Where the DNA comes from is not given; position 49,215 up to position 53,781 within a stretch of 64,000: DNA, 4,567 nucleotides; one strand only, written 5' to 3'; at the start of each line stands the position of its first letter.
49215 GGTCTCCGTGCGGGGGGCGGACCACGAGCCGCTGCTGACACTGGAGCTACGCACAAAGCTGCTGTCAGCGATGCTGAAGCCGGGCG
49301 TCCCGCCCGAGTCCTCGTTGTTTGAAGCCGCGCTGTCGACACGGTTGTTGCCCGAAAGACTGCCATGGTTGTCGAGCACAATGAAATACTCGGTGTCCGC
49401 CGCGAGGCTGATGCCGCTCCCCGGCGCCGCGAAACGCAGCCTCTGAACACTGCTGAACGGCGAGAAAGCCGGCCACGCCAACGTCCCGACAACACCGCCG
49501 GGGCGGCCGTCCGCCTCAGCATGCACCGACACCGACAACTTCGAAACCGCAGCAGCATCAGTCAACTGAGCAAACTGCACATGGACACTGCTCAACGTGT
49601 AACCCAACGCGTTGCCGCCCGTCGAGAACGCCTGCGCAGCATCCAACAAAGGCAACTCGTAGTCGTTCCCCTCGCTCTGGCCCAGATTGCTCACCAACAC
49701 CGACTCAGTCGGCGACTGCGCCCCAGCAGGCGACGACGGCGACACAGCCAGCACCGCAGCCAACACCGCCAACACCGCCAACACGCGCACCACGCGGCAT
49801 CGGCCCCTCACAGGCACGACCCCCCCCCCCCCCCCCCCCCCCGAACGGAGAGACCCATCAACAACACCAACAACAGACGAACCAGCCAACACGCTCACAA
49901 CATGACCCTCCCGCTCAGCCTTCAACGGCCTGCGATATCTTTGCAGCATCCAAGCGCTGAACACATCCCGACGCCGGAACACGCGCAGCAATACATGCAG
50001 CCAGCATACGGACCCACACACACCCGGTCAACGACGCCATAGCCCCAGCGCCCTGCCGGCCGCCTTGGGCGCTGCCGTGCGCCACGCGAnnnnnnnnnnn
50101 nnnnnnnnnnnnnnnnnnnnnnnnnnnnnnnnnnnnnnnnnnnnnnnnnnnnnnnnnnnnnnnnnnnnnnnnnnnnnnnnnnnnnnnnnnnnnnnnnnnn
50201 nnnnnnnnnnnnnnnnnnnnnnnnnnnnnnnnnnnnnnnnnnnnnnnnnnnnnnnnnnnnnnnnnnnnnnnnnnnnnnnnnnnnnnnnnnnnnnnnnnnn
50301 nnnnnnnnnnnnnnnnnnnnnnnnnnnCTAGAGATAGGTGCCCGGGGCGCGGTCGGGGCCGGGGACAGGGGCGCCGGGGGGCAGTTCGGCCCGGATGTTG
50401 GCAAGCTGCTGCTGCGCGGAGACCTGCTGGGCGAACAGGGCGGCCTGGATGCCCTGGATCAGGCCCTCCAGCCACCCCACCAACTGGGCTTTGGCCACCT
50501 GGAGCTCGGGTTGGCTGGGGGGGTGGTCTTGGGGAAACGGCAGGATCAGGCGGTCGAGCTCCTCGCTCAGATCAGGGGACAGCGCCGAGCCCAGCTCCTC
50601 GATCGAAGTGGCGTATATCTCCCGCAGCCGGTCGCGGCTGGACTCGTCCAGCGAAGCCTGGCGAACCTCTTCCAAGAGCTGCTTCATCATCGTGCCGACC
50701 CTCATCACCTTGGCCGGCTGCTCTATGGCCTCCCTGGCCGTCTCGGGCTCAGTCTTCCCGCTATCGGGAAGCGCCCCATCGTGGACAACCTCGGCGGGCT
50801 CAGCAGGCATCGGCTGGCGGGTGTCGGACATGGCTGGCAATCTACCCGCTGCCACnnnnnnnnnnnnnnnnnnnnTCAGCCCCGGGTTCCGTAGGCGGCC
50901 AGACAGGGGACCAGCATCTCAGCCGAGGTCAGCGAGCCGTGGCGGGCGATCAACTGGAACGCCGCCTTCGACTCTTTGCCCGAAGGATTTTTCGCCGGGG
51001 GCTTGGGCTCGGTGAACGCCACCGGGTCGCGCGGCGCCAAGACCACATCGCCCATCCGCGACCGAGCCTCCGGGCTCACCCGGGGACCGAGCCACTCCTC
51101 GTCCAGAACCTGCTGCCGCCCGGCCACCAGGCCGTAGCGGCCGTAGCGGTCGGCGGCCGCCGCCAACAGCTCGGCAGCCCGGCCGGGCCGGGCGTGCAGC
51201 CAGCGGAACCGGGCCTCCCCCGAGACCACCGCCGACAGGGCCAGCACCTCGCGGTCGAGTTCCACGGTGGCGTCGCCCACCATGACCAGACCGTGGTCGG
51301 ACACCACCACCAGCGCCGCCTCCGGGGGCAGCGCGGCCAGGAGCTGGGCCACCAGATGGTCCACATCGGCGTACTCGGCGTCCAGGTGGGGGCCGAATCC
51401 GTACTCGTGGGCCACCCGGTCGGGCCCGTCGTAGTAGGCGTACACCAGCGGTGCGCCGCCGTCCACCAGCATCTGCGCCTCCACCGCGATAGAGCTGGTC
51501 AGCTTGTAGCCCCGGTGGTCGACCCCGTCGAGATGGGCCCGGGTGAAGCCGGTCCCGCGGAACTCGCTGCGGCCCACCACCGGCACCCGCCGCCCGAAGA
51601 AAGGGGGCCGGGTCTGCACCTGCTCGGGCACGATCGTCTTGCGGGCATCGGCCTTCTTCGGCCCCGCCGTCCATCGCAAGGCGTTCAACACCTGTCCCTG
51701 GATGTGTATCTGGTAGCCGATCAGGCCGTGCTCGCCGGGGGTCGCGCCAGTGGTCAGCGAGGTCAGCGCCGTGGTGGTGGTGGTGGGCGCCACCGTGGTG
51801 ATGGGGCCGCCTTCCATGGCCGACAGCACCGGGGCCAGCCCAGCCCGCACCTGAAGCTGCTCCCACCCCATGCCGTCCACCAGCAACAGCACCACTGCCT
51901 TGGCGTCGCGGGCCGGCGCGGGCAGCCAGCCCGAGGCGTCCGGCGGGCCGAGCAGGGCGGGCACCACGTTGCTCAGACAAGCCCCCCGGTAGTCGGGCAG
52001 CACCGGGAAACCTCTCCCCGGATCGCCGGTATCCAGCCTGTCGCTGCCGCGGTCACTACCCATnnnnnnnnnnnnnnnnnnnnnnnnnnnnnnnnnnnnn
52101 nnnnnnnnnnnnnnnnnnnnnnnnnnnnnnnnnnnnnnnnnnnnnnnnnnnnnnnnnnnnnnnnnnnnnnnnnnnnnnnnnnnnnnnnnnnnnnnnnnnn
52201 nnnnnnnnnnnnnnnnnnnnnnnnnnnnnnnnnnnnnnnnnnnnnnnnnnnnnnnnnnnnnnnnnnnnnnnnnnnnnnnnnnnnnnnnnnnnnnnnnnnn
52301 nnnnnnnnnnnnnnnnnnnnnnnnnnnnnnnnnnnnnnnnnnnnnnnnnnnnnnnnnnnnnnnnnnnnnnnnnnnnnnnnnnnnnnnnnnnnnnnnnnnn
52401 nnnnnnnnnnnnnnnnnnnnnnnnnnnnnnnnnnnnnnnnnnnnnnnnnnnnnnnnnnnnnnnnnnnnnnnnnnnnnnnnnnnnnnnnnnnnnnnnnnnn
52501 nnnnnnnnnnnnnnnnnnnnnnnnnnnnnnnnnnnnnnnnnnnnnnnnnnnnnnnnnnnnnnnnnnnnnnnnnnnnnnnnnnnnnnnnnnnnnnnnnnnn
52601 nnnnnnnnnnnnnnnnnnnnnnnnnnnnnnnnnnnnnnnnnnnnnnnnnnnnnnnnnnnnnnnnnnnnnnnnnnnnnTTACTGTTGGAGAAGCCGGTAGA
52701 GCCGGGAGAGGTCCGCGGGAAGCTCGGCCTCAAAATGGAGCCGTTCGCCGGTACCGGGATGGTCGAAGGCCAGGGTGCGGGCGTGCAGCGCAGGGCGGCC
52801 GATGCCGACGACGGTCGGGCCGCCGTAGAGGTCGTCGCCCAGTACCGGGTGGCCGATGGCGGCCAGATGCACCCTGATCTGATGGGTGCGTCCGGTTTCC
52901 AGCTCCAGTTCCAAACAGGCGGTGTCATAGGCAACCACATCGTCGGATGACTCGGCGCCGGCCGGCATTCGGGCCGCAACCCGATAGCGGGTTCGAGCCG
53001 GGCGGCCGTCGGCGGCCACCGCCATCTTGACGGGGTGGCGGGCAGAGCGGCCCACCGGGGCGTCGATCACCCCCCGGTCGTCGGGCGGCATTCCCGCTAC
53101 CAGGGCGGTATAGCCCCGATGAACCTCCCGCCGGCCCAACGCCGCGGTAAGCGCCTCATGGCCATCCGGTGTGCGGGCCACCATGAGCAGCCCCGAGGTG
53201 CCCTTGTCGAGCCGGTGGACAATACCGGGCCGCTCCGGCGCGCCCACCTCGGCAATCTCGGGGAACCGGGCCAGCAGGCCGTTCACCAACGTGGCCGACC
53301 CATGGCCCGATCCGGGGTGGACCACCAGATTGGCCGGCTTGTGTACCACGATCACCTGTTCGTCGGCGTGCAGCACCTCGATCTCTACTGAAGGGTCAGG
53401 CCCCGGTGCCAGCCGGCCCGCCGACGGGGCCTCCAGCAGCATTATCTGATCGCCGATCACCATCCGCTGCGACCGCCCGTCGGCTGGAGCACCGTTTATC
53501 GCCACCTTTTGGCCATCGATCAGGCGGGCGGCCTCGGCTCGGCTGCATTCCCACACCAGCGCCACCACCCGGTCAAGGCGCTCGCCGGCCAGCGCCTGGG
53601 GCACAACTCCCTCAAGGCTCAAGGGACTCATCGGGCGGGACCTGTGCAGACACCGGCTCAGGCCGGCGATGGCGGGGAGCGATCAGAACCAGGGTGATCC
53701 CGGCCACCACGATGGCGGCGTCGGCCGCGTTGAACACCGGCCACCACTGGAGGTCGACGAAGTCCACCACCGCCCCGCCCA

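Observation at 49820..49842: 23-nt poly-G tract directly 5' of the signal-peptide codons of the cassette's surface protein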

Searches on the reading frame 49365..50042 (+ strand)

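Call 8: search_protein_families(library=pfam, proteins=[window:49365-50042:+], max_evalue=0.01)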
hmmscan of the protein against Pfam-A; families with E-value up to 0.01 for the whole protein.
window:49365-50042:+ (225 aa): 1 family
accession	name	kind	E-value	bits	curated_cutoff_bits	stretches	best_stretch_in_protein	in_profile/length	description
PF06682.17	SARAF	-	0.0065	16.6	30.8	1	82-177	149-240/333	SOCE-associated regulatory factor of calcium homoeostasis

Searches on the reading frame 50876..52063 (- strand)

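Call 8: search_protein_families(library=pfam, proteins=[window:50876-52063:-], max_evalue=0.01)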
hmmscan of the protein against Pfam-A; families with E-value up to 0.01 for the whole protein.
window:50876-52063:- (395 aa): 1 family
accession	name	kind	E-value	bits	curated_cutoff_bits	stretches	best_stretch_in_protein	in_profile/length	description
PF01663.27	Phosphodiest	-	6.5e-26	92.2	23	1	57-357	1-330/342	Type I phosphodiesterase / nucleotide pyrophosphatase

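Call 9: search_protein_families(library=ncbifam, proteins=[window:50876-52063:-], max_evalue=0.01)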
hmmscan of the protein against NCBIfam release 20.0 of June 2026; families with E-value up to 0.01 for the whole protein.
window:50876-52063:- (395 aa): 2 families
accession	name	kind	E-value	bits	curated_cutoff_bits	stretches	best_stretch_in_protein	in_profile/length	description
TIGR02335.1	hydr_PhnA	equivalog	0.00057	19.1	407.55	1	55-116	13-80/408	phosphonoacetate hydrolase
NF038358.1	phophono_PhpG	equivalog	0.0057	15.4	545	1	196-258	301-363/417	CMP-5'-phosphonoformate--3-phosphoglycerate phosphonoformyl transferase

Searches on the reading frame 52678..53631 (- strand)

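Call 8: search_protein_families(library=pfam, proteins=[window:52678-53631:-], max_evalue=0.01)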
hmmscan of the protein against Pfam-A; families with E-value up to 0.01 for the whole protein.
window:52678-53631:- (317 aa): 2 families
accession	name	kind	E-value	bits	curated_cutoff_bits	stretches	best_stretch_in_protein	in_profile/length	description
PF00849.27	PseudoU_synth_2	-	2e-30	106.4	26.8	1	92-258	1-152/152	RNA pseudouridylate synthase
PF01479.30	S4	-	3.2e-05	24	22.8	1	17-61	1-46/48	S4 domain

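Call 9: search_protein_families(library=ncbifam, proteins=[window:52678-53631:-], max_evalue=0.01)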
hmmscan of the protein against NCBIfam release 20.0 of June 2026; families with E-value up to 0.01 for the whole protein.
window:52678-53631:- (317 aa): 7 families
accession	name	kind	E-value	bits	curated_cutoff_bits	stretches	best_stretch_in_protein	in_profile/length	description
TIGR00005.1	rluA_subfam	subfamily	8.9e-72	241.9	192.7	1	15-314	4-296/298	RluA family pseudouridine synthase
NF008385.0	PRK11180.1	equivalog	6.9e-62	209.7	351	1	5-316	6-313/325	23S rRNA pseudouridine(1911/1915/1917) synthase RluD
NF008249.0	PRK11025.1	equivalog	1.4e-29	103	378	1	85-315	94-313/317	23S rRNA pseudouridine(955/2504/2580) synthase RluC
NF007543.0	PRK10158.1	equivalog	1.3e-26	93.6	286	1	84-302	14-215/219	bifunctional tRNA pseudouridine(32) synthase/23S rRNA pseudouridine(746) synthase RluA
NF008321.0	PRK11112.1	equivalog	2.1e-23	82.9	328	1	84-308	2-227/257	tRNA pseudouridine(65) synthase TruC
TIGR01621.1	RluA-like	hypoth_equivalog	3.4e-22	78.8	222.3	1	83-292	1-186/217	TIGR01621 family pseudouridine synthase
TIGR00093.1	TIGR00093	subfamily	0.0004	20.2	109.3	1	138-264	34-136/161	pseudouridine synthase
